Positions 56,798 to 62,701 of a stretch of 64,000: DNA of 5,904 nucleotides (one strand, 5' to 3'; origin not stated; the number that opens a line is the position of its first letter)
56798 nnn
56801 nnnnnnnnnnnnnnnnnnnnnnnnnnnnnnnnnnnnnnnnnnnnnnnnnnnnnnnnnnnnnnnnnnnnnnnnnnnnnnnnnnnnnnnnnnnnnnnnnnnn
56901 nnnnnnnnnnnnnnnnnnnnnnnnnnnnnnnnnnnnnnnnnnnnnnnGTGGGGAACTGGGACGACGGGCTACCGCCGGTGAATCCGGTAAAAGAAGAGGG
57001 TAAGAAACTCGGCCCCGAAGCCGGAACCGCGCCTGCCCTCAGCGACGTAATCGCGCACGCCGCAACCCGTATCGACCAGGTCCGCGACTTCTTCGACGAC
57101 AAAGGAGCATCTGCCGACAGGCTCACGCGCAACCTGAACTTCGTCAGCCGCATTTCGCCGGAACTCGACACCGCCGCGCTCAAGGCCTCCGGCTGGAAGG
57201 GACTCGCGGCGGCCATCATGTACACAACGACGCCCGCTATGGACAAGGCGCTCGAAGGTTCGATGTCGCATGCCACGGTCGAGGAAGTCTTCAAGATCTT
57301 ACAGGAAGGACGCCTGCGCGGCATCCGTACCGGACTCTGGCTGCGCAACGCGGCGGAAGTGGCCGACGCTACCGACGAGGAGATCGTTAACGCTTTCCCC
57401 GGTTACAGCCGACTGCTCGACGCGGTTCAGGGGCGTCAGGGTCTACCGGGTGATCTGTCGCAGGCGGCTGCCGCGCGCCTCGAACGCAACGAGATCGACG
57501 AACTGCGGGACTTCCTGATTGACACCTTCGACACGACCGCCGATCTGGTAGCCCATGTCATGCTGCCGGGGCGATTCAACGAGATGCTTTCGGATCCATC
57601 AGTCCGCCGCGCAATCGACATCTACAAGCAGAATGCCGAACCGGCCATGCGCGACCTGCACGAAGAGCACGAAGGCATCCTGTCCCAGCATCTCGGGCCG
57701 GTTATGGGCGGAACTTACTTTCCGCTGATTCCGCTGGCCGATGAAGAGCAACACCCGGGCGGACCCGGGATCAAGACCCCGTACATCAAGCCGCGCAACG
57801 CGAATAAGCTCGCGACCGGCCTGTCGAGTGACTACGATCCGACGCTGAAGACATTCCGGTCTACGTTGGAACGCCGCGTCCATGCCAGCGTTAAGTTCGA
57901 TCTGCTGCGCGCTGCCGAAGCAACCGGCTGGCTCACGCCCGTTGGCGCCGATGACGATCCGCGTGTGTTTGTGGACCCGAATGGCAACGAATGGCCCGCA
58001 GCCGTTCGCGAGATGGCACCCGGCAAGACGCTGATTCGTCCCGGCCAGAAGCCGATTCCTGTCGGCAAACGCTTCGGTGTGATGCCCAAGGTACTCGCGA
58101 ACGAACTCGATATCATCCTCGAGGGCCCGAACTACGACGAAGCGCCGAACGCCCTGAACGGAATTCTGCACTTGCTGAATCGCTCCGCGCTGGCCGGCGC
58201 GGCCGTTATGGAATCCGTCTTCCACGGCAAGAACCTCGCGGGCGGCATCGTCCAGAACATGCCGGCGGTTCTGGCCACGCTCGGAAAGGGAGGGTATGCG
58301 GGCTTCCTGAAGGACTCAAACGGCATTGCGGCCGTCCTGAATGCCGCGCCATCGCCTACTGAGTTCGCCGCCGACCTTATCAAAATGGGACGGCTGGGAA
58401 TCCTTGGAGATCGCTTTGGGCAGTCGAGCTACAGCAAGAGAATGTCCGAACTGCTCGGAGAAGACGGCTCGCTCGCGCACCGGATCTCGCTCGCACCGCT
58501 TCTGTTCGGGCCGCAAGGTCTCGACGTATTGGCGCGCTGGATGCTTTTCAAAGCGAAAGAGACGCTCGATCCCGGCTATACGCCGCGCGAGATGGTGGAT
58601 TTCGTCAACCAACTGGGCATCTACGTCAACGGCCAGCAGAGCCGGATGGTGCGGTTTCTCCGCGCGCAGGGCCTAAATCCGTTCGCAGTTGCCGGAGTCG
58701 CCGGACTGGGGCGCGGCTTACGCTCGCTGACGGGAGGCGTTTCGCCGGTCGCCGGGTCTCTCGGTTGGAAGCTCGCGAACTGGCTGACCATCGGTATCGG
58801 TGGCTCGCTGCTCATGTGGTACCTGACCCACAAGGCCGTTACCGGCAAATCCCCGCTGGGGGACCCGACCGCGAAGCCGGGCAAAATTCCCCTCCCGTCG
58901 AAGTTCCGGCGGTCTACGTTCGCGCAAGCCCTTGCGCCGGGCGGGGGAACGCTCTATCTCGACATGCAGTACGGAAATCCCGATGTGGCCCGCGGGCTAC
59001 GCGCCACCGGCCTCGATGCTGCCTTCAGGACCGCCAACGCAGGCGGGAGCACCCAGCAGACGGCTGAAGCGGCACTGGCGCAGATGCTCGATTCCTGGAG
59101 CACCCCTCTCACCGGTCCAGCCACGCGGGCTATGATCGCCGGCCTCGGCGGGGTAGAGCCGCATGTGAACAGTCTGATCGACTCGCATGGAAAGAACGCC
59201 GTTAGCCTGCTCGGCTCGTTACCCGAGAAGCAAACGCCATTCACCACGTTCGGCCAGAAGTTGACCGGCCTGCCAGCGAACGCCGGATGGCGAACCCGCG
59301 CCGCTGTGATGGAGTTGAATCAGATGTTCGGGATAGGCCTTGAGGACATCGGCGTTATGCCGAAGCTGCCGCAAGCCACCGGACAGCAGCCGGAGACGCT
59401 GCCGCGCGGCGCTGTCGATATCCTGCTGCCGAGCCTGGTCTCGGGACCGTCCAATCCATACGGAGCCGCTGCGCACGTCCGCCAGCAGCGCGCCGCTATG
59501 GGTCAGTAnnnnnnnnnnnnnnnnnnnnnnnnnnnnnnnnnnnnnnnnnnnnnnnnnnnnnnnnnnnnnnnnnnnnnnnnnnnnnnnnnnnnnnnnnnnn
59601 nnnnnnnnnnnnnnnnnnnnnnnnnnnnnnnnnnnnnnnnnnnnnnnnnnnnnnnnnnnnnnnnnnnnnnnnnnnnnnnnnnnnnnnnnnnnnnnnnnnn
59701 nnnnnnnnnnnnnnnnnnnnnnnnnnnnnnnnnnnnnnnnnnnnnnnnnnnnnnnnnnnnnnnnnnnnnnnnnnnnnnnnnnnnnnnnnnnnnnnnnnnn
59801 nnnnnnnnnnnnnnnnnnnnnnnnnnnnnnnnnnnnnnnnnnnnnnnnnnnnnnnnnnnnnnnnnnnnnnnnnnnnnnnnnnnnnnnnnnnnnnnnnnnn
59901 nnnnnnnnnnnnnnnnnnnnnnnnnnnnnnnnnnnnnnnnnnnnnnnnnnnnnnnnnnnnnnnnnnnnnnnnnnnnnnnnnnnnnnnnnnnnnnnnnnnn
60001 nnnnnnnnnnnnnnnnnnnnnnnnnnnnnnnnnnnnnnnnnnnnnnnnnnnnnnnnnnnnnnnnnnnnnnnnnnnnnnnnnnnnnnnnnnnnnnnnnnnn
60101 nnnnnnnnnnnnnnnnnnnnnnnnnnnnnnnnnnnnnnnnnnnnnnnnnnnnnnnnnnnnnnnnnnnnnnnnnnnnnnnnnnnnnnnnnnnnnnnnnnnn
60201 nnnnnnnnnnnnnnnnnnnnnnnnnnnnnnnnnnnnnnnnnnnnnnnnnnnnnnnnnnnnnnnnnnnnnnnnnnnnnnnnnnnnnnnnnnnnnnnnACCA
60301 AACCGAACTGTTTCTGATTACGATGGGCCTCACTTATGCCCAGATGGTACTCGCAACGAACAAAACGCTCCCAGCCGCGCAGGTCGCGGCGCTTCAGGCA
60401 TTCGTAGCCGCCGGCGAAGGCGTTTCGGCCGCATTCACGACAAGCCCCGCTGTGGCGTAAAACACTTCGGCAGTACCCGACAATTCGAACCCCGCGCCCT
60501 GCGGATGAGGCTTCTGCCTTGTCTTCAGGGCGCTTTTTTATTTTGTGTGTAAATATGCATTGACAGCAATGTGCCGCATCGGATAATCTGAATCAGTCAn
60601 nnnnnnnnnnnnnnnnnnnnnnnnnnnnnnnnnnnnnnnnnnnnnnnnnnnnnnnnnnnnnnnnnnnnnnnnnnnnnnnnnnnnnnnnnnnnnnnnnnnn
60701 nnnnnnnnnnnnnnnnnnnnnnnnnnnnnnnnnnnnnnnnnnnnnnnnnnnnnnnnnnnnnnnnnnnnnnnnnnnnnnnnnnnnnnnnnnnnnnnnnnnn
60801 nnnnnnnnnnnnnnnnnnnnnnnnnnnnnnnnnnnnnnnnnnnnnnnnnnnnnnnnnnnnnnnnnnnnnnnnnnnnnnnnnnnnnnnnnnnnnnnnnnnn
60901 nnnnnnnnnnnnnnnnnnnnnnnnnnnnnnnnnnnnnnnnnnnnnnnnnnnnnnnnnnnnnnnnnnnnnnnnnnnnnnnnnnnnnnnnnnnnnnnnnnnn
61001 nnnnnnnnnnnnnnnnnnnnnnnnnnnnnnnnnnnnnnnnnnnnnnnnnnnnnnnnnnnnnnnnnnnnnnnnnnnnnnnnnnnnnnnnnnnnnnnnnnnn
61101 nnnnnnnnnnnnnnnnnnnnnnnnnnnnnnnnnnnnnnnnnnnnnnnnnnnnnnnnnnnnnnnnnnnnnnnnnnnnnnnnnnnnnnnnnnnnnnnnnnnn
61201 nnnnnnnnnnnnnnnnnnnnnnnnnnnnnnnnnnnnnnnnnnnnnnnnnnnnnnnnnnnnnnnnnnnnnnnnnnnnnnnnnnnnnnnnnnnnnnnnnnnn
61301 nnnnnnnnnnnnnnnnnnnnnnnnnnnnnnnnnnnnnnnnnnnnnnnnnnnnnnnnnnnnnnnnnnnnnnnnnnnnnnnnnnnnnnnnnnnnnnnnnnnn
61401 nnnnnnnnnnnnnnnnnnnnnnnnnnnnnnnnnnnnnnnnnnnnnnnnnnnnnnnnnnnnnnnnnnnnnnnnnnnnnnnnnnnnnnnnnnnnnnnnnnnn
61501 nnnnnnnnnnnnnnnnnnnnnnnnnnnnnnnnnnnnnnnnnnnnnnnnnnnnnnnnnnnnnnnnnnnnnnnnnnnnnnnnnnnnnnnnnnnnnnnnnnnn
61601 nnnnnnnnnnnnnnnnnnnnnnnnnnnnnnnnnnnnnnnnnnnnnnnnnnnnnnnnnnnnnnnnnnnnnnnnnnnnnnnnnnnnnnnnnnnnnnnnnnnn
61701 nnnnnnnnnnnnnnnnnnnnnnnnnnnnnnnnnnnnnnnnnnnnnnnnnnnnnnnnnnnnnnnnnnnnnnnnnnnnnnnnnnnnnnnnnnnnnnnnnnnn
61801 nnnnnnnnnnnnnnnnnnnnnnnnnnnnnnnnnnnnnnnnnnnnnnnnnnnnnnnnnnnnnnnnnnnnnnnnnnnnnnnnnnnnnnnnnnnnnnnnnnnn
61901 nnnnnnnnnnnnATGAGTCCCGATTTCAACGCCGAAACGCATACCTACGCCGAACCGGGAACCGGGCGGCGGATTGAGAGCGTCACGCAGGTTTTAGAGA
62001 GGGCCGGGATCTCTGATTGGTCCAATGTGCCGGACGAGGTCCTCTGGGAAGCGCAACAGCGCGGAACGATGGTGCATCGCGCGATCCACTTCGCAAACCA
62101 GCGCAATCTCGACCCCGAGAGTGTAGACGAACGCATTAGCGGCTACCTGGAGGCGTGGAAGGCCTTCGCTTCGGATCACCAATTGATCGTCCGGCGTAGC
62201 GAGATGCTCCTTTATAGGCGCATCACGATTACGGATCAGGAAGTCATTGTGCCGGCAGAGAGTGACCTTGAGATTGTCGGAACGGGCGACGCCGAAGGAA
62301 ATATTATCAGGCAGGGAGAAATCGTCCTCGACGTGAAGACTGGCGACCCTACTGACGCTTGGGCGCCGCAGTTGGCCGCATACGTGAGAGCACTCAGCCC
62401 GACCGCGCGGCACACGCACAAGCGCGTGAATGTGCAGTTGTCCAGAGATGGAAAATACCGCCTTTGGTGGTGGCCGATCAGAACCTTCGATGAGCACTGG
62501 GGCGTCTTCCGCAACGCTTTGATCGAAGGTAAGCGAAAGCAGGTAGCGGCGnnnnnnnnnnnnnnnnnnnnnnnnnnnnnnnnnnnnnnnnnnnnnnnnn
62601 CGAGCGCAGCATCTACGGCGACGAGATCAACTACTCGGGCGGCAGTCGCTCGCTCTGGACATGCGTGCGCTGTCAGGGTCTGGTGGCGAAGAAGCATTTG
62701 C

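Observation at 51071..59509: Giant polyvalent virion protein fusing a 2H phosphoesterase, an N6-adenine methyltransferase and a complete beta-sliding-clamp (DnaN) module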

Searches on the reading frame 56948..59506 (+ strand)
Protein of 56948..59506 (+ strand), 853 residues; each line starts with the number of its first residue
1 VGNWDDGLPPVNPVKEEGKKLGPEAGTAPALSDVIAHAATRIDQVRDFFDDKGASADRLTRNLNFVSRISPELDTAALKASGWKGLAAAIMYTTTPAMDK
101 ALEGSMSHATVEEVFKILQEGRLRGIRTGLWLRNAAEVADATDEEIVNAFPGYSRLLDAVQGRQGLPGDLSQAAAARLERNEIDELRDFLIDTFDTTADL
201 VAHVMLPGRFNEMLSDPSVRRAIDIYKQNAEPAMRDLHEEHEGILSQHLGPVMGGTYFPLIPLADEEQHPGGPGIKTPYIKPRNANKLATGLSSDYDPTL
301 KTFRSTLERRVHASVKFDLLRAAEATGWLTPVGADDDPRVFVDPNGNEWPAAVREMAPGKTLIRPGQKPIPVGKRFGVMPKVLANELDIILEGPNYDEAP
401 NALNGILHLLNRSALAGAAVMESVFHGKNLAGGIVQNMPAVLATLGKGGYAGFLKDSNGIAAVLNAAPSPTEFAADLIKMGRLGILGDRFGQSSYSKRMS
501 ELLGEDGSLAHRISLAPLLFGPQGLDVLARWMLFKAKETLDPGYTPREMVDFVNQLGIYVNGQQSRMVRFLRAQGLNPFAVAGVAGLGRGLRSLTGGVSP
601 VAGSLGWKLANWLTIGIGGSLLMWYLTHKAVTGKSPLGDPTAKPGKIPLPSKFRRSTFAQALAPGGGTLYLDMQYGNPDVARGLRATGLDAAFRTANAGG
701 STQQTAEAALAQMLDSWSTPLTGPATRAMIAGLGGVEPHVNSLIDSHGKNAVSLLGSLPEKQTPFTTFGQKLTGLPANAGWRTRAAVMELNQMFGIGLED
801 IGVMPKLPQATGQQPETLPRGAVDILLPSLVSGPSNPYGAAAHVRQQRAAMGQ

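Call 64: predict_structure(alignment_id=A3)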
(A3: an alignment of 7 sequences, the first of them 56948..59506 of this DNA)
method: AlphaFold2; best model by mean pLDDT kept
length: 853 residues; sequences in the alignment: 7
mean_pLDDT: 53.4   pTM: 0.39
mean pLDDT of the five models: 53.4, 53.1, 50.4, 47.4, 43.9
residues with pLDDT >= 90: 29; 70-90: 193; 50-70: 195; < 50: 436
segments of 3 or more residues with pLDDT < 50: 1-64, 265-285, 361-363, 365-371, 394-468, 488-523, 555-620, 656-666, 673-683, 716-853
pLDDT, mean of each block of 10 residues (from residue 1): 29 27 30 26 27 27 51 65 61 75 74 89 87 90 89 81 80 90 93 91 87 87 83 61 57 68 50 29 52 76 76 74 84 75 81 72 45 73 73 42 31 28 36 39 31 36 43 65 58 39 36 36 54 63 68 51 41 34 33 29 32 38 59 64 61 48 44 44 54 60 61 49 38 41 44 38 32 33 32 28 27 26 30 39 46 39
secondary structure, 60 per line:
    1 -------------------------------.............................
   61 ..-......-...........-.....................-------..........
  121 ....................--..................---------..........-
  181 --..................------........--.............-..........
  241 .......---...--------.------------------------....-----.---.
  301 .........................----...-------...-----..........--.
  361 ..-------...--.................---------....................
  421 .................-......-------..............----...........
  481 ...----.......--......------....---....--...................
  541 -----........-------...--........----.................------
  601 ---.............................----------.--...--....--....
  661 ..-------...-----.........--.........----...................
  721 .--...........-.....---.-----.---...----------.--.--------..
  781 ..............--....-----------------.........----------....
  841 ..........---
elements in order (helices of 4 or more, strands of 3 or more residues): H32-62 H64-69 H71-81 H83-103 H111-140 H143-160 H170-179 H183-200 H207-214 H217-229 H231-247 H287-290 H300-325 E330-332 E340-342 E348-357 E360-362 E370-372 E375-380 H381-391 H401-437 H439-444 H452-465 H470-483 H488-494 H497-502 H509-512 H516-519 H522-540 H546-553 H566-573 H578-594 H604-632 E646-648 H651-654 H657-662 E670-672 H678-686 H689-697 H702-721 H724-734 E736-740 E754-756 H779-794 H797-800 H818-826 H837-850

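Call 66: search_protein_families(library=pfam, alignment_id=A3, max_evalue=0.1)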
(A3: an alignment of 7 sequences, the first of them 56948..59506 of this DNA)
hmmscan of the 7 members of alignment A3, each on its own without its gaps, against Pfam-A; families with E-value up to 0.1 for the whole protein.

A. member 1, window:56948-59506:+ (853 aa): 0 families

B. families by the number of members that match (of 7 scanned): 0 families

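Call 67: fold_search(model_id=the predicted structure, library=pdb)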
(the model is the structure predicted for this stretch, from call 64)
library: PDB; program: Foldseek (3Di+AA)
matches with E <= 10: 139; with E <= 0.001: 0
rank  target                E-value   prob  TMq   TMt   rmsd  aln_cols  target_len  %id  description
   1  7wag                  8.1e-01  0.08  0.13  0.18  24.6       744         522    9  Crystal structure of MurJ squeezed form (released 2022-06-01)
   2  4jr9_A                9.3e-01  0.04  0.07  0.11  26.1       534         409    9  Crystal structure of nitrate/nitrite exchanger NarK (released 2013-05-15)
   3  9m0s                  9.7e-01  0.04  0.07  0.11  25.0       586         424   10  Acetyl-CoA-bound SLC33A1 in a cytoplasm-facing conformation (released 2025-04-23)
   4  7r4d_L                1.0e+00  0.04  0.09  0.10  22.1       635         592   12  Bovine complex I in the presence of IM1761092, deactive class vi (Composite map) (released 2023-02-08)
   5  6uwf                  1.1e+00  0.08  0.10  0.16  23.1       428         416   15  GltPh in complex with L-aspartate and sodium ions in outward-facing state (released 2020-06-03)
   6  6jkd                  1.2e+00  0.05  0.09  0.14  25.0       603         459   10  Crystal structure of tetrameric PepTSo2 in I4 space group (released 2019-05-15)
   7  4iu9_A                1.3e+00  0.04  0.08  0.12  24.9       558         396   11  Crystal structure of a membrane transporter (released 2013-04-17)
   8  7r43_L                1.6e+00  0.03  0.09  0.11  21.8       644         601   11  Bovine complex I in the presence of IM1761092, active class iii (Composite map) (released 2023-02-08)
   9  8iyj_C1               1.6e+00  0.03  0.05  0.09  65.3       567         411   10  Cryo-EM structure of the 48-nm repeat doublet microtubule from mouse sperm (released 2023-07-05)
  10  4jre_D                1.8e+00  0.03  0.08  0.12  25.1       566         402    8  Crystal structure of nitrate/nitrite exchanger NarK with nitrite bound (released 2013-05-15)
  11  8iyj_C3               1.9e+00  0.02  0.05  0.09  61.6       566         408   11  Cryo-EM structure of the 48-nm repeat doublet microtubule from mouse sperm (released 2023-07-05)
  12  8t60_A                2.0e+00  0.05  0.09  0.15  27.8       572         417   12  CryoEM structure of an inward-facing MelBSt at a Na(+)-bound and sugar low-affinity conformation (released 2024-02-28)
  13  9qxx_B                2.1e+00  0.03  0.07  0.08  39.6       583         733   12  JetABC DNA loaded state dimer (released 2025-10-01)
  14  7r44_L                2.2e+00  0.03  0.09  0.11  22.1       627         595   11  Bovine complex I in the presence of IM1761092, active class iv (Composite map) (released 2023-02-08)
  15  8otz_C8               2.3e+00  0.02  0.05  0.09  61.7       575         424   11  48-nm repeat of the native axonemal doublet microtubule from bovine sperm (released 2023-11-22)
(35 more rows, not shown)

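Call 68: search_protein_families(library=ncbifam, alignment_id=A3, max_evalue=0.1)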
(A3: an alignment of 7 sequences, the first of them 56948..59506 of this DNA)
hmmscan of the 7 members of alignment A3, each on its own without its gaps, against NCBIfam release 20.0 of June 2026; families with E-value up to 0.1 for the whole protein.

A. member 1, window:56948-59506:+ (853 aa): 0 families

B. families by the number of members that match (of 7 scanned): 0 families

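Call 85: search_dna_similar(query=window:56948-59506:+, collection=phages, mode=protein, max_rows=30, max_evalue=0.001)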
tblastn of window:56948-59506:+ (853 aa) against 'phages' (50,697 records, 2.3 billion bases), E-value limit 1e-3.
No match.

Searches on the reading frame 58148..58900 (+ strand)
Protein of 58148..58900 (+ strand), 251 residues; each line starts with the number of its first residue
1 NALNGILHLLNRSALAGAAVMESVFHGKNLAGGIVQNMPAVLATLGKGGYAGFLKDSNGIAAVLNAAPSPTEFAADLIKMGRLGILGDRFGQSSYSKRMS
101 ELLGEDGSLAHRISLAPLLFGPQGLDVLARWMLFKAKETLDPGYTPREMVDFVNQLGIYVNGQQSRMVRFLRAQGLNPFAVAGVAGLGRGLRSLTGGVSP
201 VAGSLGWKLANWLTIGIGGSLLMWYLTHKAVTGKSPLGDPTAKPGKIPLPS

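Call 93: find_related_loci(query=A5, collection=genome_contigs, flank=10000)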
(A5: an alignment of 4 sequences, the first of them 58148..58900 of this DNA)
Query A5 (251 aa) in genome_contigs; peptide patterns used: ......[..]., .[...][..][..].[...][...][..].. (x = any residue, [..] = any of these).
65 stretches matched a pattern; 5 encode a relative of the query (tblastn E <= 1e-3); 5 distinct loci.
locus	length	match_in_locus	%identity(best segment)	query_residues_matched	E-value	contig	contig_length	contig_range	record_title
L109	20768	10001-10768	36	3-248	2e-36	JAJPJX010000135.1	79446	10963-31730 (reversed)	MAG: Solibacteraceae bacterium isolate Centralia_MAG_57 k107_15184895, whole genome shotgun sequence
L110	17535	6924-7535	36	2-209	3e-31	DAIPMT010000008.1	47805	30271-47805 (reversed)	MAG TPA_asm: Bryobacteraceae bacterium isolate CTOTU41484 NODE_467_length_47805_cov_11.251455, whole genome shotgun sequ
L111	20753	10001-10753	30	1-249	3e-27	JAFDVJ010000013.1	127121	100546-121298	MAG: Acidobacteria bacterium isolate SZAS-13 ACID-KAN-6__13__length-127121, whole genome shotgun sequence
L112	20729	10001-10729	26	13-249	3e-21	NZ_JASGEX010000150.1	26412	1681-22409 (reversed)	MAG: Parafilimonas sp. isolate 8M025 JMF-2106-05-0008A.bin.25_149, whole genome shotgun sequence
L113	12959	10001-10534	34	2-183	5e-20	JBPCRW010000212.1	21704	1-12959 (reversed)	MAG: Pyrinomonadaceae bacterium isolate TH_ant_mag_244 k127_7706185, whole genome shotgun sequence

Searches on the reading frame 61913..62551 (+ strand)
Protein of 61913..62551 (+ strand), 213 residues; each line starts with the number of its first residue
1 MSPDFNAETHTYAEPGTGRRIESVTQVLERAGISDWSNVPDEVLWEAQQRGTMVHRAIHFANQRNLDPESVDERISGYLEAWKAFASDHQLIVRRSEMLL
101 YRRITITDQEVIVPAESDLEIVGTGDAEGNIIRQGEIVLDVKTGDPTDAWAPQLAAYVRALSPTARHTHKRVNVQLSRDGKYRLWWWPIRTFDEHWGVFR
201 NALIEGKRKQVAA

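Call 11: search_protein_families(library=phrogs, proteins=[window:61913-62551:+], max_evalue=0.001)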
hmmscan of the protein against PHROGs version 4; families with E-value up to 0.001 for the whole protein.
window:61913-62551:+ (213 aa): 2 families
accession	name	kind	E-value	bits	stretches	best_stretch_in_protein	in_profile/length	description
phrog_298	-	DNA, RNA and nucleotide metabolism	9.1e-11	42.6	1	4-199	50-249/293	exonuclease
phrog_466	-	DNA, RNA and nucleotide metabolism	6.6e-07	30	1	46-162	210-319/446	exonuclease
